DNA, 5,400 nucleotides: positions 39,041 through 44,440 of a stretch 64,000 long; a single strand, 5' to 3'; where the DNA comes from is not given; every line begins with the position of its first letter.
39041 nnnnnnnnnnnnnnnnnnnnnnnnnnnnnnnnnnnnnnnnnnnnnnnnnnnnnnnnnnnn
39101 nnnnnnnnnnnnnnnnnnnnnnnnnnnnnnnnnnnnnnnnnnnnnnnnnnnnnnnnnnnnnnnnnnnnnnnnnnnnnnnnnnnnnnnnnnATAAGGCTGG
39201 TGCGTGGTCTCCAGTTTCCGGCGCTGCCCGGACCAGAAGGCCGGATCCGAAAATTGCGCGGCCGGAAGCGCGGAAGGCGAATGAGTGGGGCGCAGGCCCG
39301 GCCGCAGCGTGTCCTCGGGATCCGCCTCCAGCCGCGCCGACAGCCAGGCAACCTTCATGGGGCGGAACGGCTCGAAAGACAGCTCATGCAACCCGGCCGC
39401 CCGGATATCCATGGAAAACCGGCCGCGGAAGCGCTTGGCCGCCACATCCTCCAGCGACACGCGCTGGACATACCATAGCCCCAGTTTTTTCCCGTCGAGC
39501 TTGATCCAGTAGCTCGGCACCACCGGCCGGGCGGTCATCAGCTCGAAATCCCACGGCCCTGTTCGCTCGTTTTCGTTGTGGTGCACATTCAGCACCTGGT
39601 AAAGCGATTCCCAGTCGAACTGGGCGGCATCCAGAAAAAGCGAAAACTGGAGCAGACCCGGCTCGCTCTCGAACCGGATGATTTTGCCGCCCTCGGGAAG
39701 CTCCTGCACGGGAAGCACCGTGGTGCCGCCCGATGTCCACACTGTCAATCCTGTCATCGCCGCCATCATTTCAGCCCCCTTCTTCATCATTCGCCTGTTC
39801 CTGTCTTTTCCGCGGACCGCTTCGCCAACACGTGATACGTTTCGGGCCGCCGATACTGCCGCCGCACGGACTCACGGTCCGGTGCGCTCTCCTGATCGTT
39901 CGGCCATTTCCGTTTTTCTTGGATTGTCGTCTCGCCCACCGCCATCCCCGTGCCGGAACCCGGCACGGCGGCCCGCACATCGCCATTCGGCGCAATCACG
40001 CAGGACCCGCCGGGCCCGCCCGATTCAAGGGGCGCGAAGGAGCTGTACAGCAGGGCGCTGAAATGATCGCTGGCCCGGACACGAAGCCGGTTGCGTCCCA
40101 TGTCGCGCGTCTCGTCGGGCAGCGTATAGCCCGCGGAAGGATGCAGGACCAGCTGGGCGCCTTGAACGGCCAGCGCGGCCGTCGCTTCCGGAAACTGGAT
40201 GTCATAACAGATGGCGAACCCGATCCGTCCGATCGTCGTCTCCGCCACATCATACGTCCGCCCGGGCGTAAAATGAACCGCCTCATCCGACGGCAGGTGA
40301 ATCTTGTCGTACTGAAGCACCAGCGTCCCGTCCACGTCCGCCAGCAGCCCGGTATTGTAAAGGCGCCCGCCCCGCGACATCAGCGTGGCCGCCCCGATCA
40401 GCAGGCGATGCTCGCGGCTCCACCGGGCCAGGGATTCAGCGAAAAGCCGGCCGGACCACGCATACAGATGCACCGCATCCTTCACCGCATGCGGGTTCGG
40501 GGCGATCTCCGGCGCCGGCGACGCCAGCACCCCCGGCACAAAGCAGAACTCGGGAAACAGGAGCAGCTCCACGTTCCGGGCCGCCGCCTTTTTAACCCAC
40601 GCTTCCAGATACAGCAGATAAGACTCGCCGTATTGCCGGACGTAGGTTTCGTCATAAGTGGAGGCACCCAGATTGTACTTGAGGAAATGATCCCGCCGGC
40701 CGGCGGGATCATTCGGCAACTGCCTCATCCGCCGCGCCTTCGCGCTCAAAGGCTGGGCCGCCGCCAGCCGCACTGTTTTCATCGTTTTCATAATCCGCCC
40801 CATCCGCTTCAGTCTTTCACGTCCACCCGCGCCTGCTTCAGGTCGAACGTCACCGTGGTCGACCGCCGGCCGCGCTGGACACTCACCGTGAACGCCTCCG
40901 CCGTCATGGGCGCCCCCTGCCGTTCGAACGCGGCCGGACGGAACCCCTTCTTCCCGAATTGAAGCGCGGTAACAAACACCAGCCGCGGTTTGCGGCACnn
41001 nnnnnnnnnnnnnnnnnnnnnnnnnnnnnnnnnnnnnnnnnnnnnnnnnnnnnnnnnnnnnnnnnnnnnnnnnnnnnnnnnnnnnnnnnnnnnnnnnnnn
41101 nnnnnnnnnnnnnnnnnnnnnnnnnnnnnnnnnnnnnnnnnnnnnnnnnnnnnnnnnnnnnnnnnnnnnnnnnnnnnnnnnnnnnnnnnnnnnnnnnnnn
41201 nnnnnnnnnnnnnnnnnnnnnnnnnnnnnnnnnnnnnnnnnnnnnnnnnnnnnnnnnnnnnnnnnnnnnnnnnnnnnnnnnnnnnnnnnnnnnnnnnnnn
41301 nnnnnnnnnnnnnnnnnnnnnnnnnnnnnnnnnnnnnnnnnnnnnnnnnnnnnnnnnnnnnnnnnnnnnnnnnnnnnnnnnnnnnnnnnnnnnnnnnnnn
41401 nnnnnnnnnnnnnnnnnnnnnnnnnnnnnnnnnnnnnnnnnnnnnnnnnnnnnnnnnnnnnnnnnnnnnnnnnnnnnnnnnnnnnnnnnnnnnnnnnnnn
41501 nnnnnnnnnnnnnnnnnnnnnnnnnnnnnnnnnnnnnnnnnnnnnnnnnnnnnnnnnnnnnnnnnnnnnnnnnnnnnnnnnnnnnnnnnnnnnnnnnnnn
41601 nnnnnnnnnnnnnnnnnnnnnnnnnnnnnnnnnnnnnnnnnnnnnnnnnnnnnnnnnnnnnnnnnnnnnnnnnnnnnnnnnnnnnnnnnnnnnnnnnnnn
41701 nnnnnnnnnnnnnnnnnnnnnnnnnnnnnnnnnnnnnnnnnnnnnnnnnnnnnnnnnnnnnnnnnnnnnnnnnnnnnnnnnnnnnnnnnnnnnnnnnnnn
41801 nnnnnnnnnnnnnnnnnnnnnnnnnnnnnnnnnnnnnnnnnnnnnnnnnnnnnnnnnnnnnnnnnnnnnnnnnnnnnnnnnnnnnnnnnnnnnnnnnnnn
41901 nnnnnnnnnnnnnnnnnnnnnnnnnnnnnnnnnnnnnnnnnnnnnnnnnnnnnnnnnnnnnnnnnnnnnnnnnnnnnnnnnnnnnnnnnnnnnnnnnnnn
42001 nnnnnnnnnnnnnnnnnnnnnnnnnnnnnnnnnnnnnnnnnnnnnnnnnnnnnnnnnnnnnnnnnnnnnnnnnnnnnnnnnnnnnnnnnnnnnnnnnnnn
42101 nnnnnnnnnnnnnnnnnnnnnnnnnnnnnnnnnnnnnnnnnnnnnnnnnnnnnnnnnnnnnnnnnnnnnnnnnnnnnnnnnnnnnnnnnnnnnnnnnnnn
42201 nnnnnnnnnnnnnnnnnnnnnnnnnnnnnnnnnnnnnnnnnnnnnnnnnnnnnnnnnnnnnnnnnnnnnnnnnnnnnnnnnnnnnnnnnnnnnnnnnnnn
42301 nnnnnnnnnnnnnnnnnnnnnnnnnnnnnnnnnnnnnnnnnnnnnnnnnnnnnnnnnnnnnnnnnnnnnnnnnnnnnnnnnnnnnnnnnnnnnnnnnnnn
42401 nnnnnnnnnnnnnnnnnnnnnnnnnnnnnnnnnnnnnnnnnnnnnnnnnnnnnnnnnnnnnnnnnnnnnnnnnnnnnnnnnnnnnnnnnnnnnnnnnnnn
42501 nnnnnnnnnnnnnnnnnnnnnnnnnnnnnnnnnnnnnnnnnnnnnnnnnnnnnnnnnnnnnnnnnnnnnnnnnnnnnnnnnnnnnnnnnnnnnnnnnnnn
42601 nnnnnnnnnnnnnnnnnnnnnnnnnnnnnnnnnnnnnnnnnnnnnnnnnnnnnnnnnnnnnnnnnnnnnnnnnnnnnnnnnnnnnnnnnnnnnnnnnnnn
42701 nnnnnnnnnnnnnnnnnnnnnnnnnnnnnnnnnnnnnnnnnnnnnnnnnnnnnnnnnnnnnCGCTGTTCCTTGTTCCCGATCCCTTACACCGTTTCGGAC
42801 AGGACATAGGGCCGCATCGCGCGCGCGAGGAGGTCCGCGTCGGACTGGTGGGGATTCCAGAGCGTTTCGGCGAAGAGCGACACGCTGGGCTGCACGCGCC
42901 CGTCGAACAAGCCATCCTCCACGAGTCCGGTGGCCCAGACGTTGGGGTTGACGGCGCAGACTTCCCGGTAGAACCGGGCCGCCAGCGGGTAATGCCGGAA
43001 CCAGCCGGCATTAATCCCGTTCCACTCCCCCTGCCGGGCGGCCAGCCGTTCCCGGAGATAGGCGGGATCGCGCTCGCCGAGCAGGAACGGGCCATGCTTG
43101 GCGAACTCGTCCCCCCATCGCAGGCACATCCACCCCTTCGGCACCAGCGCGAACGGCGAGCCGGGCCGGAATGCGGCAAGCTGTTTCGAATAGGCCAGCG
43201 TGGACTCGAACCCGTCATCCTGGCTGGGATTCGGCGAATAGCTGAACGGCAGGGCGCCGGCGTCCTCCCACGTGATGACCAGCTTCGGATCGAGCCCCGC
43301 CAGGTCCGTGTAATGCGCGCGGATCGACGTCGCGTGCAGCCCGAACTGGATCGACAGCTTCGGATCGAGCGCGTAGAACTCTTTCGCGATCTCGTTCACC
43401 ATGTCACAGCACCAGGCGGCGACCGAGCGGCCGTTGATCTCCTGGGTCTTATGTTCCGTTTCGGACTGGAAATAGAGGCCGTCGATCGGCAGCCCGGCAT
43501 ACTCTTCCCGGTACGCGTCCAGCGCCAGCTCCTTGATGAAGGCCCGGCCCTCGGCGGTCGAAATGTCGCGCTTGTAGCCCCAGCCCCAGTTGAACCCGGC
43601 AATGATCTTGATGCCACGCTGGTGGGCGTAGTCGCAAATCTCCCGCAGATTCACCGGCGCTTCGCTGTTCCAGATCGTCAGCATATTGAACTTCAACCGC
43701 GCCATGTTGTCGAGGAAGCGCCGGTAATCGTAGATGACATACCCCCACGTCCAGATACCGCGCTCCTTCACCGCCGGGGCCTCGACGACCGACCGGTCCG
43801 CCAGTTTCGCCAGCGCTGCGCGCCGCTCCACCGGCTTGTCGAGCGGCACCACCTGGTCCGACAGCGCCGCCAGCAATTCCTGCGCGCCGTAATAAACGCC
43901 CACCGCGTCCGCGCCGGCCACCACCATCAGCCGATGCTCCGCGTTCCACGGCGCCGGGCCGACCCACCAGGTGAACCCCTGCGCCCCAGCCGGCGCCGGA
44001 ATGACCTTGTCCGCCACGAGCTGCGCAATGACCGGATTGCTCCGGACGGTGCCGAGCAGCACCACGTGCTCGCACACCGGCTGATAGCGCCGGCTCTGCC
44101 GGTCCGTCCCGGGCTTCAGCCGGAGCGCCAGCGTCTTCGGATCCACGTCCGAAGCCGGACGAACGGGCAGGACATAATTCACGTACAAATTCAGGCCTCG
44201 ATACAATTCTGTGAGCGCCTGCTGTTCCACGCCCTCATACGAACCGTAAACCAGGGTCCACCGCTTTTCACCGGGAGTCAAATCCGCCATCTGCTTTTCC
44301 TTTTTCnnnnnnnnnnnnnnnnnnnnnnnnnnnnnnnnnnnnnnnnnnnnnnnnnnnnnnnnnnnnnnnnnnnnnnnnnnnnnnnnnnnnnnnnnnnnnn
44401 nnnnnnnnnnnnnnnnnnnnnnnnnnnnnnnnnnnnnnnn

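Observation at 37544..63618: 26-kb LacI-headed single-strand locus built mostly of unassignable glycan-active-looking proteins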

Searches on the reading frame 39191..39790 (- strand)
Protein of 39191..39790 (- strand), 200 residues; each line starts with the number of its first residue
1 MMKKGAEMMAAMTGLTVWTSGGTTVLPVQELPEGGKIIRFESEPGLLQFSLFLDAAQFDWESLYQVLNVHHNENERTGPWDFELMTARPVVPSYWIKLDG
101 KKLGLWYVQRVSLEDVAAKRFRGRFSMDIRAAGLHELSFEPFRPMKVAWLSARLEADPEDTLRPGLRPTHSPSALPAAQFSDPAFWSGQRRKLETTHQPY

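Call 69: search_protein_families(library=pfam, proteins=[window:39191-39790:-], max_evalue=1)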
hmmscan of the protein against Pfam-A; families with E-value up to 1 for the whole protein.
window:39191-39790:- (200 aa): 1 family
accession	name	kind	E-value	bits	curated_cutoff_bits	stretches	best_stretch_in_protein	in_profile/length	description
PF25313.1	BRWD_AD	-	0.21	11.8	40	1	61-86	36-63/72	BRWD/PHIP ancillary domain-like domain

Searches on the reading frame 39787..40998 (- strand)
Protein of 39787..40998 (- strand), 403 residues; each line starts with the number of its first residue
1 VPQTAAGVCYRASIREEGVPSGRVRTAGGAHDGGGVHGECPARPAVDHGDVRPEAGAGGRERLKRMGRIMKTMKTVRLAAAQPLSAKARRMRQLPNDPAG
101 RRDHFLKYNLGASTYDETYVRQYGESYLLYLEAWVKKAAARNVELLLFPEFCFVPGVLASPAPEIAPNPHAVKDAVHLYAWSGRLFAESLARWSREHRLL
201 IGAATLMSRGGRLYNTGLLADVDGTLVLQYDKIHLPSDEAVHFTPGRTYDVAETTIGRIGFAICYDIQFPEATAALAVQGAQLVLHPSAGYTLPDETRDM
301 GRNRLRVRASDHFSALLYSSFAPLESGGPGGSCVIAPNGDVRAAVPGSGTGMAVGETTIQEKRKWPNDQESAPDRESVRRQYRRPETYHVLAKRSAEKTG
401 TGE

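Call 6: search_protein_families(library=pfam, proteins=[window:39787-40998:-], max_evalue=0.01)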
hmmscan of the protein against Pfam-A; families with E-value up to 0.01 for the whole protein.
window:39787-40998:- (403 aa): 1 family
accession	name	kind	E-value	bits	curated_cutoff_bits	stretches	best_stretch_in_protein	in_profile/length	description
PF00795.27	CN_hydrolase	-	7.7e-25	88.1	23.2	1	131-365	21-254/256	Carbon-nitrogen hydrolase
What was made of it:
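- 39787..40803 (-): g12: ~338-aa nitrilase-superfamily C-N hydrolase (amidase) with no signal peptide. The start may lie 12-21 nt further in. CN_hydrolase at E 7.7e-25 and 88 bits (call 6).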

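Call 9: search_protein_families(library=ncbifam, proteins=[window:39787-40803:-], max_evalue=0.01)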
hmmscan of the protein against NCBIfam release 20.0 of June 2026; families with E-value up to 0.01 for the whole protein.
window:39787-40803:- (338 aa): 11 families
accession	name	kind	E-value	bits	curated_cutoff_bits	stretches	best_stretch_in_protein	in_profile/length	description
TIGR03381.1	agmatine_aguB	equivalog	3e-16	59.6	410.25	1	68-231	23-182/279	N-carbamoylputrescine amidase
NF040852.1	nitrile_Arch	equivalog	6.2e-15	55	500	1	122-236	68-182/262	nitrilase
NF033621.1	de_GSH_amidase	exception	2.8e-12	46.5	355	1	68-224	22-171/260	deaminated glutathione amidase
NF043013.1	DeGluthAmidYersProt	equivalog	1.4e-11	44.1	500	1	133-230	79-188/278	deaminated glutathione amidase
TIGR00546.1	lnt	equivalog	1.7e-09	37.3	132.9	1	176-223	300-348/395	apolipoprotein N-acyltransferase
NF010588.0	PRK13981.1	equivalog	4.2e-09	35.3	479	1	123-282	71-234/546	NAD+ synthase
TIGR04048.1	nitrile_sll0784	equivalog_domain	5.4e-09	35.5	502.6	1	70-218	28-178/301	Nit6803 family nitrilase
NF009803.0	PRK13287.1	equivalog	5.2e-06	25.4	406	1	145-229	110-194/333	formamidase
NF007757.0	PRK10438.1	equivalog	1.2e-05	24.7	249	1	126-205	67-147/256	amidohydrolase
NF009802.0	PRK13286.1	equivalog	3.4e-05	23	427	1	149-233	116-199/345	aliphatic amidase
NF002730.0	PRK02628.1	equivalog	0.007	14.6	473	0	165-262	145-241/677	NAD(+) synthase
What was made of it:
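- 39787..40803 (-): No NCBIfam equivalog reaches its cut-off (call 9).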

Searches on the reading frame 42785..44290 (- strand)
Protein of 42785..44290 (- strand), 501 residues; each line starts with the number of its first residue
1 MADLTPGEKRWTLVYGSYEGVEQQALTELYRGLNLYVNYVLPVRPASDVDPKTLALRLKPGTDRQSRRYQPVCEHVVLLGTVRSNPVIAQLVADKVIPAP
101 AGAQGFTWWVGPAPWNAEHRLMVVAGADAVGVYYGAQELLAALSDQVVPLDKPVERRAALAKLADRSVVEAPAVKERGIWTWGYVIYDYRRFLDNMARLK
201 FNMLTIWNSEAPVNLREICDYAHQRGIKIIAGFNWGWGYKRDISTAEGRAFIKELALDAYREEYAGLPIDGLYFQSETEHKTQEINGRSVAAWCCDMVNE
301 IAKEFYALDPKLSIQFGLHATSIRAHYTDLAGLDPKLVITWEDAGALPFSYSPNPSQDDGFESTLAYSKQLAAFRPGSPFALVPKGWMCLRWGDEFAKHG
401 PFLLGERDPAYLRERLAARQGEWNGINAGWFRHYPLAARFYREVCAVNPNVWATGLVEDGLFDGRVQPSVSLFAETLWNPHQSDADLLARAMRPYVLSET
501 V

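Call 6: search_protein_families(library=pfam, proteins=[window:42785-44290:-], max_evalue=0.01)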
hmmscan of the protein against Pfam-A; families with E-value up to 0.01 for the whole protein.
window:42785-44290:- (501 aa): 0 families

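Call 9: search_protein_families(library=ncbifam, proteins=[window:42785-44290:-], max_evalue=0.01)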
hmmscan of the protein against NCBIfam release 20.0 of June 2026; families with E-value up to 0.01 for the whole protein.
window:42785-44290:- (501 aa): 0 families

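Call 10: find_encoding_contigs(protein=window:42785-44290:-, flank=10000, max_places=6)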
Protein window:42785-44290:- (501 aa): no gene with exactly this product is on record in the collection.

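Call 11: search_solved_structures(query=window:42785-44290:-, max_evalue=1)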
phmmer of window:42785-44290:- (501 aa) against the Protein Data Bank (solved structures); distinct sequences matched with E-value up to 1: 1.
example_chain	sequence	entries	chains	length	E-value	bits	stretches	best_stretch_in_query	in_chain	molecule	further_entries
6nps_A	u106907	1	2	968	0.14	14.1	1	71-179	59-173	AxyAgu115A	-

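Call 18: find_homologous_proteins(query=window:42785-44290:-, max_evalue=0.001)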
Query window:42785-44290:- (501 aa): 647 proteins with E <= 0.001 among 8000 candidates; the best 120 are listed.
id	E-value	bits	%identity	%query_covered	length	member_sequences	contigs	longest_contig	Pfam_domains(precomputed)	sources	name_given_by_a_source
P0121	0.0e+0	1175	100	100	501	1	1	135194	-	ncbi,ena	-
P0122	0.0e+0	1017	84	100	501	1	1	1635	-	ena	-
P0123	1.1e-292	990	82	100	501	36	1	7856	-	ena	-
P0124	3.3e-281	952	80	100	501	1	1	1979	-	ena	-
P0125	3.1e-258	876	73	100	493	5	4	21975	-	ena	-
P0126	2.3e-257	873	75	100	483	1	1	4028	-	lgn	-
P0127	1.4e-252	857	73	100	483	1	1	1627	-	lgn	-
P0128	8.4e-250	848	72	100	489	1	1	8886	-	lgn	-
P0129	1.4e-249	847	72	100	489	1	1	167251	-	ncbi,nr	ncbi:MAG: hypothetical protein PCFJNLEI_00107 [Verrucomicrobiae bacterium]|nr:hypothetical protein [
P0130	1.9e-247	840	72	100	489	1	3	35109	-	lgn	-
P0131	5.2e-247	839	72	100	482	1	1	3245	-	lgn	-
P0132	2.9e-245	833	72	100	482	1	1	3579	-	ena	-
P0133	3.8e-236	803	68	100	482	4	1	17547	-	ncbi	-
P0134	3.7e-233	793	68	100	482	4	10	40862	-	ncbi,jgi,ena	jgi:hypothetical protein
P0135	2.7e-232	790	68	99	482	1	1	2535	-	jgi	jgi:hypothetical protein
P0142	3.6e-220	750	66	100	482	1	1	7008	PF02838.21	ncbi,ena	-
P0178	1.7e-150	520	51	97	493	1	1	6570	PF03648.20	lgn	-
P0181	1.1e-149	518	49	98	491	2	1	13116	PF03648.20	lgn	-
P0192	6.0e-147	509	50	97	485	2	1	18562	PF03648.20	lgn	-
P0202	3.0e-144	500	48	97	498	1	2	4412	PF03648.20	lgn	-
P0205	8.3e-144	498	49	97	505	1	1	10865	PF03648.20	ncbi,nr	ncbi:MAG: alpha-glucuronidase family glycosyl hydrolase [Kiritimatiellae bacterium]|nr:alpha-glucuro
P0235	4.5e-139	483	45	97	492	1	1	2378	PF03648.20,PF05124.18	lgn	-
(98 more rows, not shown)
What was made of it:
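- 42785..44290 (-): g10: 501-aa protein with a GH115/GH67/GH20b-type N-terminal domain followed by a putative TIM barrel. No signal peptide. 647 homologs, a few with PF02838 or PF03648 (call 18).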

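Call 19: find_encoding_contigs(protein=P0121, flank=10000, max_places=3)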
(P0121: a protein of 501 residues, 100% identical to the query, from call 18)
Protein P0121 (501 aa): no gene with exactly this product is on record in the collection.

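Call 35: search_solved_structures(query=A2, max_evalue=10, show_alignments=2)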
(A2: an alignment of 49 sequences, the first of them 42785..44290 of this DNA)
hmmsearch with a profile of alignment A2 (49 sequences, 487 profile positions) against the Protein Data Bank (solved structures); distinct sequences matched with E-value up to 10: 15.
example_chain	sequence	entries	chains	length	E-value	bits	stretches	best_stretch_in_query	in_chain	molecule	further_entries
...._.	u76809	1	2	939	1.3e-11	47.2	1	30-164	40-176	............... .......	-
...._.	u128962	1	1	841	1.1e-08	37.4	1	57-164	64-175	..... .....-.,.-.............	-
7pug_A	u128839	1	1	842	1.1e-08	37.4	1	57-164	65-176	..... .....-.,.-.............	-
6nps_A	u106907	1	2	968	1.9e-07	33.4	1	30-164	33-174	AxyAgu115A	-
4c90_A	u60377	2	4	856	6.9e-06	28.2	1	55-164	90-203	ALPHA-GLUCURONIDASE GH115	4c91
1gqi_A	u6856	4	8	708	2.3e-05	26.5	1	19-187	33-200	ALPHA-GLUCURONIDASE | ALPHA-D-GLUCURONIDASE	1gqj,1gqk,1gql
1h41_A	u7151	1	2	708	2.4e-05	26.5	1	19-187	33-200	ALPHA-GLUCURONIDASE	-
6hzf_B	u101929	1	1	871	0.0043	19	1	104-205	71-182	BPa0997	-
6hze_A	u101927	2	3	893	0.0045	19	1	104-205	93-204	BPa0997 | BPa0997 N-ter E361S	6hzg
6hzf_A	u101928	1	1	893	0.0045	19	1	104-205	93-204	BPa0997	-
9fsa_A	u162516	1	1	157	0.082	14.8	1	46-131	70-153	S-layer protein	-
6pv5_A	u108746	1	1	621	0.19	13.6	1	60-131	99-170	Putative O-GlcNAcase nagJ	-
2gk1_I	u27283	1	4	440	0.26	13.2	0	197-218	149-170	Beta-hexosaminidase subunit alpha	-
2gjx_A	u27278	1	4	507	0.37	12.7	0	197-218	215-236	Beta-hexosaminidase alpha chain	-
1np0_C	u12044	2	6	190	1.7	10.5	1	195-229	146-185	Beta-hexosaminidase subunit beta chain B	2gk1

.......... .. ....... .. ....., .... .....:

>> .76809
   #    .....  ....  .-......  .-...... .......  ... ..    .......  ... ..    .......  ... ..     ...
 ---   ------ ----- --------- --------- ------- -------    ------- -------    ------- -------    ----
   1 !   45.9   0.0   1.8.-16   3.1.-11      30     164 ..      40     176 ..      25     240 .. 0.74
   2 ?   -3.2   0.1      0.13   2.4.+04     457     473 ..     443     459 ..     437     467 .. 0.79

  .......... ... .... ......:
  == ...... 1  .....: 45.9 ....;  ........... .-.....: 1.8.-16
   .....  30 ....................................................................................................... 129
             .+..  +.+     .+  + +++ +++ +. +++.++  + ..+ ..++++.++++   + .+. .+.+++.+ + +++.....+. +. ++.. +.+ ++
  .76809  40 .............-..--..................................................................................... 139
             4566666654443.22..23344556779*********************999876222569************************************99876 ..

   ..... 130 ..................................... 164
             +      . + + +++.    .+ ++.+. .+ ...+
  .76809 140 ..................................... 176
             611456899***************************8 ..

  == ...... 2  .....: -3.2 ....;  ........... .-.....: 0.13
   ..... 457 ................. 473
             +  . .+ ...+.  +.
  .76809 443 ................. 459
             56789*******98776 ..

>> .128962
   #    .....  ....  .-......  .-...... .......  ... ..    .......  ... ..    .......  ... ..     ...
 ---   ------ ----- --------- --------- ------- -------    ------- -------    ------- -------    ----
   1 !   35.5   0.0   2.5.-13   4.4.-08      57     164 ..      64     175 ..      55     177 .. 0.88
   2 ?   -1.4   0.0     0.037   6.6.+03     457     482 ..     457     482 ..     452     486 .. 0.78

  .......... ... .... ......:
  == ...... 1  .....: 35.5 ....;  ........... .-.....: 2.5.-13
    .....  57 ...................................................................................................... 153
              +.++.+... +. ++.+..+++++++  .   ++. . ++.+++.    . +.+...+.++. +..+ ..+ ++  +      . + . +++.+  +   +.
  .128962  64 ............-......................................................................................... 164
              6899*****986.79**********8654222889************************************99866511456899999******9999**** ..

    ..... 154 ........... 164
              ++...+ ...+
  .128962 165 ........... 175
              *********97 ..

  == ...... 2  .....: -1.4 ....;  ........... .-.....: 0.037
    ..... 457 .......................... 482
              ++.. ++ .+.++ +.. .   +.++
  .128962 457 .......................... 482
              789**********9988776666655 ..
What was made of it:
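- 42785..44290 (-): The family profile A2 hits the N-terminal domains of GH115 (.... E 1.3e-11, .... E 1.1e-8) and GH67 (1GQI E 2.3e-5) (call 35).
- On CAZy GH115 / GH67 (g10): All matches cover query positions ~20-190 (call 35). The matches stop at the first barrel strand. g10 has 501 aa. There is no Pfam or NCBIfam family hit (calls 6, 9, 35).
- Closest known: GH115 and GH67 alpha-glucuronidases. Same: The g10 family shares the N-terminal alpha/beta domain, the 'RGI(W/F)' entry into the barrel, and a C-terminal 'W-N-P' motif (call 35).
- g10 has the GH115/GH67 N-terminal domain at E 1e-11 (call 35).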

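Call 66: find_encoding_contigs(protein=P0247, flank=10000, max_places=3)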
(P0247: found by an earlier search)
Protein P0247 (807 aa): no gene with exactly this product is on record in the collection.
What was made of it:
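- Tried and rejected: Searches for g10, P0121 and P0247 to recover the source contig and the region upstream of the regulator found nothing on record (calls 10, 19, 66).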
